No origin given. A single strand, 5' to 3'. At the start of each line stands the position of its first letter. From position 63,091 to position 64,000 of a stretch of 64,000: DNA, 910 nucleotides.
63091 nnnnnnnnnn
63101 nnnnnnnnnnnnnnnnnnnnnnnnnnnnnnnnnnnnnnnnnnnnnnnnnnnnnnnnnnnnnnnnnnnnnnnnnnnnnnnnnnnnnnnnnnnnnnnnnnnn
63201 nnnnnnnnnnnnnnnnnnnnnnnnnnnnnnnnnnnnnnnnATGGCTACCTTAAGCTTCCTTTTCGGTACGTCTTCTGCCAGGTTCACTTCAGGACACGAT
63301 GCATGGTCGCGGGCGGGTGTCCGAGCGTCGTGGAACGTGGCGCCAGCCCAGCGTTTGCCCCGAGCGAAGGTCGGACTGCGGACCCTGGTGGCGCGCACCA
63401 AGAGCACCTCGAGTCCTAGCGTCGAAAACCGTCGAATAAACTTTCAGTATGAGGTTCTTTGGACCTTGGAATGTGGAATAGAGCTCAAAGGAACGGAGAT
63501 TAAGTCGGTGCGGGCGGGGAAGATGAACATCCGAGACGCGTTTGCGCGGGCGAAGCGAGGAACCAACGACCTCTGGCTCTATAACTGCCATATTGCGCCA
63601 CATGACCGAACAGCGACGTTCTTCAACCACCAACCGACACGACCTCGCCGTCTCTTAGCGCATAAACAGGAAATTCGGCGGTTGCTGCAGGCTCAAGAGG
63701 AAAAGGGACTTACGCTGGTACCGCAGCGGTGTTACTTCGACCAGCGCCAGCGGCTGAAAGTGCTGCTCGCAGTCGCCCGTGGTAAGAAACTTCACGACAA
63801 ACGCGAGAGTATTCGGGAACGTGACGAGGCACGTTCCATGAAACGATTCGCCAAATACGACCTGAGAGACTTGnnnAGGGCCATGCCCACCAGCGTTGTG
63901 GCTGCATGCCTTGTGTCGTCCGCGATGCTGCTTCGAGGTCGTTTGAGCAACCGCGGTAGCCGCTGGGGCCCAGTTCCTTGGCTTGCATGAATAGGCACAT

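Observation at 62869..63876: Nuclear-encoded SmpB with a presequence implies organellar trans-translation (tmRNA) in this eukaryote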

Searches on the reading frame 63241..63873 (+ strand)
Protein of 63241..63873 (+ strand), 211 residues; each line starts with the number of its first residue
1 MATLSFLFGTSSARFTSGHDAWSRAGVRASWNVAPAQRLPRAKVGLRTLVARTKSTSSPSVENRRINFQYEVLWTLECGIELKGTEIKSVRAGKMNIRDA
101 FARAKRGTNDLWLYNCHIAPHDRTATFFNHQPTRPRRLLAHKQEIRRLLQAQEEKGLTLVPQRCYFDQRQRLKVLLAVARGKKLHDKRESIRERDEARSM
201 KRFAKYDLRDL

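Call 7: search_protein_families(library=ncbifam, proteins=[window:63241-63873:+], max_evalue=0.01)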
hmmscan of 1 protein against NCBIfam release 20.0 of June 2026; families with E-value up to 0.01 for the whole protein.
window:63241-63873:+ (211 aa): 2 families
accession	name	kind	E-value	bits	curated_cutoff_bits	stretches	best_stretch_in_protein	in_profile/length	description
NF003843.0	PRK05422.1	equivalog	2.5e-52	176.7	130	1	53-205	6-154/156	SsrA-binding protein SmpB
TIGR00086.1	smpB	equivalog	5.7e-50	169.1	119.1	1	61-203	3-142/144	SsrA-binding protein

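Call 8: find_homologous_proteins(query=window:63241-63873:+)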
Query window:63241-63873:+ (211 aa): 6682 proteins with E <= 0.001 among 7296 candidates; the best 120 are listed.
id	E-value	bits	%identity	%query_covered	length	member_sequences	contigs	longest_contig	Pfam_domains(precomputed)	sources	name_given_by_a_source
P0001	1.6e-136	470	100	100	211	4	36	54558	PF01668.24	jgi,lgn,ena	jgi:SsrA-binding protein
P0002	2.8e-89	316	82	80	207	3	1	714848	PF01668.24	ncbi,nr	ncbi:hypothetical protein CCYA_CCYA04G1385 [Cyanidiococcus yangmingshanensis]|nr:hypothetical protei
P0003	2.7e-86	306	82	78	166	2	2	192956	PF01668.24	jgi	jgi:SsrA-binding protein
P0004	9.3e-53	197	58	76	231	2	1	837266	PF01668.24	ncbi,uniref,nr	ncbi:hypothetical protein CDCA_CDCA01G0313 [Cyanidium caldarium]|uniref:SsrA-binding protein n=1 Tax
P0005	3.2e-45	172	56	68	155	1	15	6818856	PF01668.24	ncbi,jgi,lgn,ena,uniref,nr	ncbi:SsrA-binding protein SmpB [Arthrospira platensis]|uniref:SsrA-binding protein n=1 Tax=Limnospir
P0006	3.9e-45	172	53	73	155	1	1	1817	PF01668.24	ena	-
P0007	9.8e-45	170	53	74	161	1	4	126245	PF01668.24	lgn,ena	-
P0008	1.1e-44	170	54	68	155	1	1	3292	PF01668.24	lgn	-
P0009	1.1e-44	170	54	73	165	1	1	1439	PF01668.24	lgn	-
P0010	1.1e-44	170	56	68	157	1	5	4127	PF01668.24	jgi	jgi:SsrA-binding protein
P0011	1.2e-44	170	54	68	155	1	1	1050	PF01668.24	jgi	jgi:SsrA-binding protein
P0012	1.2e-44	170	55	68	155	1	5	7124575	PF01668.24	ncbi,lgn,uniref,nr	ncbi:SsrA-binding protein [Limnospira fusiformis CCALA 023]|uniref:SsrA-binding protein SmpB n=1 Tax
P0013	1.4e-44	170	52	73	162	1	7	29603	PF01668.24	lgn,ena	-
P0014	1.5e-44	170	51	74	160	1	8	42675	PF01668.24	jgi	jgi:SsrA-binding protein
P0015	1.5e-44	170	55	68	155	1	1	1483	PF01668.24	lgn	-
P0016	1.7e-44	170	55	72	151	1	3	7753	PF01668.24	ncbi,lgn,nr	ncbi:MAG: SsrA-binding protein SmpB [Gloeomargarita sp. SKYG116]|nr:SsrA-binding protein SmpB [Gloeo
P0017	1.8e-44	170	51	75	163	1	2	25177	PF01668.24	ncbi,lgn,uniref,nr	ncbi:MAG: SsrA-binding protein [Phormidesmis priestleyi]|uniref:SsrA-binding protein n=1 Tax=Phormid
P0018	1.9e-44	169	52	74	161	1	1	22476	PF01668.24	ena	-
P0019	1.9e-44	169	52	74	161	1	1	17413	PF01668.24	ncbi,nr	ncbi:MAG: SsrA-binding protein SmpB [Leptolyngbya sp. SIO3F4]|nr:SsrA-binding protein SmpB [Leptolyn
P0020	1.9e-44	169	51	74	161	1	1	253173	PF01668.24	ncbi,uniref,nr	ncbi:SsrA-binding protein SmpB [Leptothoe sp. PORK10 BA2]|uniref:SsrA-binding protein SmpB n=1 Tax=L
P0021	1.9e-44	169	56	69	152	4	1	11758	PF01668.24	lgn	-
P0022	2.2e-44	169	56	68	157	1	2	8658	PF01668.24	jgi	jgi:SsrA-binding protein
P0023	2.4e-44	169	53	69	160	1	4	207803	PF01668.24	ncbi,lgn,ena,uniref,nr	ncbi:SsrA-binding protein SmpB [soil metagenome]|uniref:SsrA-binding protein SmpB n=1 Tax=Leptolyngb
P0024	2.5e-44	169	55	68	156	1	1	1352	PF01668.24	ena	-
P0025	2.6e-44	169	50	75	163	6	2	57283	PF01668.24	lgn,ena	-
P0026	2.7e-44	169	53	68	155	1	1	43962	PF01668.24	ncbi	ncbi:MAG: SsrA-binding protein SmpB [Limnospira sp.]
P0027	3.1e-44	169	54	68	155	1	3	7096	PF01668.24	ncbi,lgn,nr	ncbi:MAG: SsrA-binding protein SmpB [Arthrospira sp. SH-MAG29]|nr:SsrA-binding protein SmpB [Arthros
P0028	3.2e-44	169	54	68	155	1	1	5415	PF01668.24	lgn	-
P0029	3.4e-44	169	54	71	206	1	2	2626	PF01668.24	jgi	-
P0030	3.4e-44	169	53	68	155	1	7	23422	PF01668.24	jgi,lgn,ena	jgi:SsrA-binding protein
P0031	3.5e-44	169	51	74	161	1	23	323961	PF01668.24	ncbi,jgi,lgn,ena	ncbi:MAG: SsrA-binding protein SmpB [Cyanobacteria bacterium J06656_5]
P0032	4.2e-44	168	55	67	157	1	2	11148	PF01668.24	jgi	jgi:SsrA-binding protein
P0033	4.7e-44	168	53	68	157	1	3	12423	PF01668.24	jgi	jgi:SsrA-binding protein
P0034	4.8e-44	168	51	74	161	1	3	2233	PF01668.24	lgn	-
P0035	4.8e-44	168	53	68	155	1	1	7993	PF01668.24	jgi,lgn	jgi:SsrA-binding protein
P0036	4.9e-44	168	52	73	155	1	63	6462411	PF01668.24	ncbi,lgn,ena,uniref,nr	ncbi:MAG: SsrA-binding protein SmpB [Limnospira sp. PMC 1291.21]|uniref:SsrA-binding protein n=2 Tax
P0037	4.9e-44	168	53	68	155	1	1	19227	PF01668.24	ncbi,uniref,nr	ncbi:SsrA-binding protein SmpB [Lyngbya sp. CCY1209]|uniref:SsrA-binding protein SmpB n=1 Tax=Lyngby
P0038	5.0e-44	168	51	74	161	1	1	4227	PF01668.24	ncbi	ncbi:MAG: SsrA-binding protein SmpB [Cyanobacteria bacterium P01_H01_bin.105]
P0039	5.0e-44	168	55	68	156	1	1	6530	PF01668.24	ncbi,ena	-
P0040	5.2e-44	168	55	68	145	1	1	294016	PF01668.24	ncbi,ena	-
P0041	5.4e-44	168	51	74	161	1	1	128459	PF01668.24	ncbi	ncbi:MAG: SsrA-binding protein SmpB [Cyanobacteria bacterium P01_B01_bin.77]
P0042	5.5e-44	168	54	68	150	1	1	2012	PF01668.24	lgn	-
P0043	5.5e-44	168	54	68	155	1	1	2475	PF01668.24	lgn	-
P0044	6.2e-44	168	54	69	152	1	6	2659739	PF01668.24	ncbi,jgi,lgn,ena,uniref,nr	ncbi:SsrA-binding protein SmpB [Synechococcus sp. PCC 6717]|jgi:SsrA-binding protein|uniref:SsrA-bin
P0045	6.3e-44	168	51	74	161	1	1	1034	PF01668.24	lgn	-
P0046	6.4e-44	168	55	68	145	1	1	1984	PF01668.24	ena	-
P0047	6.5e-44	168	52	74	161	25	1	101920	PF01668.24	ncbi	ncbi:MAG: SsrA-binding protein SmpB [Cyanobacteria bacterium P01_D01_bin.156]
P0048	6.7e-44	168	54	68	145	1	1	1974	PF01668.24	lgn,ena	-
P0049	7.7e-44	167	51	74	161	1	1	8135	PF01668.24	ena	-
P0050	8.7e-44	167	50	74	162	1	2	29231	PF01668.24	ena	-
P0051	8.8e-44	167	53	68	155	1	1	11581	PF01668.24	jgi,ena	jgi:SsrA-binding protein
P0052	9.4e-44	167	51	74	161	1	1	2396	PF01668.24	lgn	-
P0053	9.4e-44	167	50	74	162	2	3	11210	PF01668.24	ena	-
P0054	9.7e-44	167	51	74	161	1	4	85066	PF01668.24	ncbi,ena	ncbi:MAG: SsrA-binding protein SmpB [Cyanobacteria bacterium P01_H01_bin.26]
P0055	9.9e-44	167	51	74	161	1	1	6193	PF01668.24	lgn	-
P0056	9.9e-44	167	51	74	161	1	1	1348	PF01668.24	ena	-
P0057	1.1e-43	167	55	68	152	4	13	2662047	PF01668.24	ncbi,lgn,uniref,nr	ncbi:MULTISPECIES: SsrA-binding protein SmpB [unclassified Thermosynechococcus]|uniref:SsrA-binding 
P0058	1.1e-43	167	51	75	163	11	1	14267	PF01668.24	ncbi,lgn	-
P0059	1.1e-43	167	54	69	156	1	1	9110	PF01668.24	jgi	jgi:SsrA-binding protein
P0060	1.2e-43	167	51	74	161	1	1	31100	PF01668.24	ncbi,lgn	ncbi:MAG: SsrA-binding protein SmpB [Cyanobacteria bacterium P01_F01_bin.13]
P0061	1.2e-43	167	51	73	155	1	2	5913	PF01668.24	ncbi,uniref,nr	ncbi:SsrA-binding protein SmpB [Limnoraphis robusta]|uniref:SsrA-binding protein SmpB n=1 Tax=Limnos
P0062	1.3e-43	167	54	74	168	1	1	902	PF01668.24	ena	-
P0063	1.4e-43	167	52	73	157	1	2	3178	PF01668.24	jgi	jgi:SsrA-binding protein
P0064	1.4e-43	167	51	74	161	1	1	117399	PF01668.24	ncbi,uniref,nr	ncbi:SsrA-binding protein SmpB [Leptothoe spongobia]|uniref:SsrA-binding protein n=1 Tax=Leptothoe s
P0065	1.5e-43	167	53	68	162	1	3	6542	PF01668.24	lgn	-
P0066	1.5e-43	167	51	73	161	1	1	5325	PF01668.24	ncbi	ncbi:MAG: SsrA-binding protein SmpB [Cyanobacteria bacterium P01_D01_bin.2]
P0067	1.5e-43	167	54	68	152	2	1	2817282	PF01668.24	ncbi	ncbi:SsrA-binding protein SmpB [Thermosynechococcaceae cyanobacterium Okahandja]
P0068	1.7e-43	166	53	68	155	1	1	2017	PF01668.24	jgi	-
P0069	1.9e-43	166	48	74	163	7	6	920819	PF01668.24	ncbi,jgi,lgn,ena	ncbi:MAG: SsrA-binding protein SmpB [Phormidesmis sp.]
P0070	1.9e-43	166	53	73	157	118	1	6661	PF01668.24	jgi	jgi:SsrA-binding protein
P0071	2.2e-43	166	53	68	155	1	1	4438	PF01668.24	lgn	-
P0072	2.2e-43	166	55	68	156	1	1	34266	PF01668.24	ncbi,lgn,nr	ncbi:MAG: SsrA-binding protein SmpB [Cyanobacteriota bacterium]|nr:SsrA-binding protein SmpB [Cyanob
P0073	2.3e-43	166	51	79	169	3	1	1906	PF01668.24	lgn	-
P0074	2.3e-43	166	51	74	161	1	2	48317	PF01668.24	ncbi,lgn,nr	ncbi:MAG: SsrA-binding protein SmpB [Leptolyngbyaceae cyanobacterium MAG.088]|nr:SsrA-binding protei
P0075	2.3e-43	166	51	74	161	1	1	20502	PF01668.24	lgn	-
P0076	2.3e-43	166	50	76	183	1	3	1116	PF01668.24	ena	-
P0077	2.4e-43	166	52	72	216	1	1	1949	PF01668.24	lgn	-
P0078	2.5e-43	166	51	75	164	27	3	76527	PF01668.24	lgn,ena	-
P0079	2.7e-43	166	54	68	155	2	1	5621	PF01668.24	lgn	-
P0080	2.8e-43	166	54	74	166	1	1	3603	PF01668.24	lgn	-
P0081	3.0e-43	166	53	68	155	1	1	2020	PF01668.24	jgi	jgi:SsrA-binding protein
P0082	3.2e-43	165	55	68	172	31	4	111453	PF01668.24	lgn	-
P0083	3.2e-43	165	50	74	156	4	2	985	PF01668.24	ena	-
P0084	3.2e-43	165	51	74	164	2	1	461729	PF01668.24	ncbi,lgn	ncbi:MAG: SsrA-binding protein SmpB [Cyanobacteria bacterium J06634_5]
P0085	3.2e-43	165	49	73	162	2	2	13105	PF01668.24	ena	-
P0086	3.4e-43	165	51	73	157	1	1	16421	PF01668.24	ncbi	-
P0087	3.5e-43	165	51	72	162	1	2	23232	PF01668.24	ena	-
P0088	3.8e-43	165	53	69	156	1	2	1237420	PF01668.24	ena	-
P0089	4.4e-43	165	53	69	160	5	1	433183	PF01668.24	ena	-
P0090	4.6e-43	165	53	69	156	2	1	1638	PF01668.24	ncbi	ncbi:MAG: SsrA-binding protein SmpB [Coleofasciculaceae cyanobacterium]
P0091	5.2e-43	165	53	69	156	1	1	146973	PF01668.24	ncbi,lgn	-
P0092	5.2e-43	165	52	72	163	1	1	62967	PF01668.24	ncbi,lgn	ncbi:MAG: SsrA-binding protein SmpB [Phormidesmis sp.]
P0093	5.5e-43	165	50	74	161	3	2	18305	PF01668.24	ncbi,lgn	-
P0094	5.8e-43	165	54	72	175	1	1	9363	PF01668.24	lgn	-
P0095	5.9e-43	165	53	72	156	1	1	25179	PF01668.24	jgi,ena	jgi:SsrA-binding protein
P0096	6.9e-43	164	53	68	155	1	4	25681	PF01668.24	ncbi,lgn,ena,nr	ncbi:MAG TPA: SsrA-binding protein [Cyanobacteria bacterium UBA8803]|nr:SsrA-binding protein [Cyanob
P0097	7.1e-43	164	49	74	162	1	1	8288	PF01668.24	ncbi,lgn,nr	ncbi:MAG: SsrA-binding protein SmpB [Phormidesmis sp. RL_2_1]|nr:SsrA-binding protein SmpB [Phormide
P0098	7.1e-43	164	53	68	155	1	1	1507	PF01668.24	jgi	jgi:SsrA-binding protein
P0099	7.2e-43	164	53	69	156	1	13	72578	PF01668.24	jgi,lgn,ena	jgi:SsrA-binding protein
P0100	7.4e-43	164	53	69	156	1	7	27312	PF01668.24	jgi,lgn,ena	jgi:SsrA-binding protein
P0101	7.4e-43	164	51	74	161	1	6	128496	PF01668.24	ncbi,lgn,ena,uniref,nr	ncbi:MAG: SsrA-binding protein SmpB [Leptolyngbyaceae cyanobacterium]|uniref:SsrA-binding protein n=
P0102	7.8e-43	164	50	72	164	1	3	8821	PF01668.24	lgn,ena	-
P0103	7.9e-43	164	52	68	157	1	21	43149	PF01668.24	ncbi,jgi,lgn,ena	jgi:SsrA-binding protein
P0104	7.9e-43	164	52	68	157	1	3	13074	PF01668.24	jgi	jgi:SsrA-binding protein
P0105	7.9e-43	164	53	67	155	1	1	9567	PF01668.24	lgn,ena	-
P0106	8.0e-43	164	52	69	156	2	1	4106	PF01668.24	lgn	-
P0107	8.1e-43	164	51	74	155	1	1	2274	PF01668.24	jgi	jgi:SsrA-binding protein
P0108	8.2e-43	164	53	68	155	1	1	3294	PF01668.24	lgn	-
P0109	8.3e-43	164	52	69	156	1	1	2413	PF01668.24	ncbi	ncbi:MAG: SsrA-binding protein SmpB [Coleofasciculaceae cyanobacterium]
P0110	8.4e-43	164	57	68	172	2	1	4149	PF01668.24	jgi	jgi:SsrA-binding protein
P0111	8.5e-43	164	53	68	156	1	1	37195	PF01668.24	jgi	-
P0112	8.5e-43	164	53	69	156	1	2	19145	PF01668.24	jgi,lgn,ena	-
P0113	8.6e-43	164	51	74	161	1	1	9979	PF01668.24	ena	-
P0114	8.8e-43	164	54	68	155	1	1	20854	PF01668.24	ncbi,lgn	ncbi:MAG: SsrA-binding protein SmpB [Leptolyngbyaceae cyanobacterium]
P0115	9.1e-43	164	50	73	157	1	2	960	PF01668.24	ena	-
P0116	9.1e-43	164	52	72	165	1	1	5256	PF01668.24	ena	-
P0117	9.2e-43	164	52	69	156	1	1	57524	PF01668.24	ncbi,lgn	ncbi:MAG: SsrA-binding protein SmpB [Coleofasciculaceae cyanobacterium]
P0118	9.5e-43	164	54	68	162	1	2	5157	PF01668.24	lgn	-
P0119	1.0e-42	164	60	63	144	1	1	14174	PF01668.24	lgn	-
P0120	1.1e-42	164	53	68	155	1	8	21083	PF01668.24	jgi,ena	jgi:SsrA-binding protein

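Call 14: find_encoding_contigs(protein=P0001, flank=10000, max_places=8)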
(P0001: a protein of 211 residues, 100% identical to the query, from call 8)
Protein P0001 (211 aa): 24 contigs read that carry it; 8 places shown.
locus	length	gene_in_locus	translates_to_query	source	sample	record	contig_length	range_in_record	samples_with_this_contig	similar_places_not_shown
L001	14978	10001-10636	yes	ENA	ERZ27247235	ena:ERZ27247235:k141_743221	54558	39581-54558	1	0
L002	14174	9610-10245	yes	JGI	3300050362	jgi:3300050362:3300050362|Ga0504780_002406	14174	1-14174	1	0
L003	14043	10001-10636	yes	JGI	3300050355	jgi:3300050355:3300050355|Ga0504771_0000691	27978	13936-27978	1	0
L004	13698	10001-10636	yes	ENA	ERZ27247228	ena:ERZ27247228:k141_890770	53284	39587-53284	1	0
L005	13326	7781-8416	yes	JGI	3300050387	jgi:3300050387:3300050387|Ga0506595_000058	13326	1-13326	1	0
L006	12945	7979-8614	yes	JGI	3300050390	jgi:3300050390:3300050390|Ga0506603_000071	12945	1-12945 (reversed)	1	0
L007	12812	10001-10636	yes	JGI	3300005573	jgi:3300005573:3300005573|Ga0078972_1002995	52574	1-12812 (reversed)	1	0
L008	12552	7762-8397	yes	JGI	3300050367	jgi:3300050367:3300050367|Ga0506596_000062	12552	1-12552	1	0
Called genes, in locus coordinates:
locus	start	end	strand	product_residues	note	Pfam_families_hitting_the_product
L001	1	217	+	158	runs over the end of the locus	PF16205:Ribosomal_S17_N, PF00366:Ribosomal_S17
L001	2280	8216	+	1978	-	PF23325:TPR_28 (weak)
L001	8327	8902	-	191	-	-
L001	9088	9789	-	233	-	PF00293:NUDIX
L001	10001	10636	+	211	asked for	PF01668:SmpB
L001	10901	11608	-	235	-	PF06026:Rib_5-P_isom_A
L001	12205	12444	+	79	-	-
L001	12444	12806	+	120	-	-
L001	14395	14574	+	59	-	-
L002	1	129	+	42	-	?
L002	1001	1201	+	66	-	-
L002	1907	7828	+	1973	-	PF23325:TPR_28 (weak)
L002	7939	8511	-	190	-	-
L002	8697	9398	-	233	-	PF00293:NUDIX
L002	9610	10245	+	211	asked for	PF01668:SmpB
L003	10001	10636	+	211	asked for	PF01668:SmpB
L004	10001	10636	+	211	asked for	PF01668:SmpB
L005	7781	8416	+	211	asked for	PF01668:SmpB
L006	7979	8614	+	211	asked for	PF01668:SmpB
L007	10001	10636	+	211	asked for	PF01668:SmpB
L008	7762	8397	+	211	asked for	PF01668:SmpB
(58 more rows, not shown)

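Call 26: search_solved_structures(query=window:63241-63873:+, show_alignments=2)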
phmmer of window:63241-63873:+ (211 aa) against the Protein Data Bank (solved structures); distinct sequences matched with E-value up to 0.001: 15.
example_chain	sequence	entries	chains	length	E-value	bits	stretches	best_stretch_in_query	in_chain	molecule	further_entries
7ljp_A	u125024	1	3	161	8e-39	136.3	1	62-207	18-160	SsrA-binding protein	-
1j1h_A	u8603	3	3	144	4.2e-37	130.7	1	58-197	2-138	Small Protein B | SMALL PROTEIN B SMPB | SsrA-binding protein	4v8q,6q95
3iyq_B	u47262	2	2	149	6e-37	130.2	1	59-199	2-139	SsrA-binding protein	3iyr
1p6v_A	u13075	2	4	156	2.4e-34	121.8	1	59-204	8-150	SsrA-binding protein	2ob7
2czj_A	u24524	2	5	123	1.2e-33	119.4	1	58-182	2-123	SsrA-binding protein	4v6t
1wjx_A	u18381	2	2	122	1.6e-33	119.1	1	59-182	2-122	SsrA-binding protein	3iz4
1k8h_A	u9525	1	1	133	4.4e-31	111.1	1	59-187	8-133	Small protein B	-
5zey_C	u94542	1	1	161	6.6e-30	107.2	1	57-202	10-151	SsrA-binding protein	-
1zc8_K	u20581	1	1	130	1.2e-29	106.4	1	59-184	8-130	SsrA-binding protein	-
6q98_5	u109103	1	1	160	1.4e-20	76.8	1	57-200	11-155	SsrA-binding protein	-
7acj_5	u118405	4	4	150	2.6e-20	75.9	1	62-200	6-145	SsrA-binding protein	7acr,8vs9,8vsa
7ac7_5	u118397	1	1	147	3.8e-20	75.4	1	63-200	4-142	SsrA-binding protein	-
7abz_5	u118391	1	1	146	4e-20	75.3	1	63-198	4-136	SsrA-binding protein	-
6q97_5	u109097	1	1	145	4.1e-20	75.3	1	63-198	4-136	SsrA-binding protein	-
6q9a_5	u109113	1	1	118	2.5e-12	49.9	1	63-178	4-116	SsrA-binding protein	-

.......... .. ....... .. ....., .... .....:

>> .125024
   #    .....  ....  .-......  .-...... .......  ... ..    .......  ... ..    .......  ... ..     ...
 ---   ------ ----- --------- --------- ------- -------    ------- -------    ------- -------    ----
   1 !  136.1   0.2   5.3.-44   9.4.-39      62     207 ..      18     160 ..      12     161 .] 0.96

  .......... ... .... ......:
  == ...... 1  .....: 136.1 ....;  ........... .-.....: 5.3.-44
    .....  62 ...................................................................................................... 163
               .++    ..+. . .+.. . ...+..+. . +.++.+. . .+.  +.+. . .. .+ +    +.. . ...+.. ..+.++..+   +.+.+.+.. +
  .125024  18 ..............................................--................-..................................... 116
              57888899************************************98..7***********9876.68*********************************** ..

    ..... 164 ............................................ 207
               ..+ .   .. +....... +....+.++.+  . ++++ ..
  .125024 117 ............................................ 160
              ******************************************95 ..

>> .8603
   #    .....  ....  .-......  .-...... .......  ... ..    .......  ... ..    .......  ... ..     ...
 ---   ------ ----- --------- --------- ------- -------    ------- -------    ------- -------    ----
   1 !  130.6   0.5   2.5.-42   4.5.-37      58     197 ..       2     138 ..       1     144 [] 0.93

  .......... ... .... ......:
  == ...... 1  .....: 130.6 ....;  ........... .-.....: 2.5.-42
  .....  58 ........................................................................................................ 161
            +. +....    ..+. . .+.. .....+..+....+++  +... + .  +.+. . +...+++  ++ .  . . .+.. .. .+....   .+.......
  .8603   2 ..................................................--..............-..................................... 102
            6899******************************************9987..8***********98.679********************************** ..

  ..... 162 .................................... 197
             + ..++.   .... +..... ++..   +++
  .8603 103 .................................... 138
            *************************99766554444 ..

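Call 28: search_protein_representatives(protein=window:63241-63873:+)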
Query: 211 residues. Proteins with E-value up to 0.001 (for the whole library): 8214; up to 1e-10: 3443; up to 1e-30: 73. The best 150 are listed.
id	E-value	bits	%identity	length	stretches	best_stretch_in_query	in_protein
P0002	8.9e-90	315.8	81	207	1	42-211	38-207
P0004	3.0e-53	196.6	58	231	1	52-211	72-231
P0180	1.7e-45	171.3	55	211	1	49-205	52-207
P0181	6.4e-44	166.1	48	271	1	20-208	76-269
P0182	1.0e-43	165.4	51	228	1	52-207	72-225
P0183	2.6e-43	164.1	49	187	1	48-207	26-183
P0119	3.2e-43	163.8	63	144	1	75-205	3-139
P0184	4.7e-43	163.3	49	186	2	53-167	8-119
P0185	3.5e-41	157.2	50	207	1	52-206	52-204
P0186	5.5e-41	156.5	48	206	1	54-207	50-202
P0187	3.2e-38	147.5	48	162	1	52-203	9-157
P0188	1.1e-37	145.7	48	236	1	55-205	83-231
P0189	1.7e-37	145.1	51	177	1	60-205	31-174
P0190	1.7e-37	145.1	46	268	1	51-205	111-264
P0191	5.8e-37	143.4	51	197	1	41-203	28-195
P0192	9.8e-37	142.6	49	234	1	60-205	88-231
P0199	2.4e-35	138.1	40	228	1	41-205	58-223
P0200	2.9e-35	137.8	44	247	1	50-205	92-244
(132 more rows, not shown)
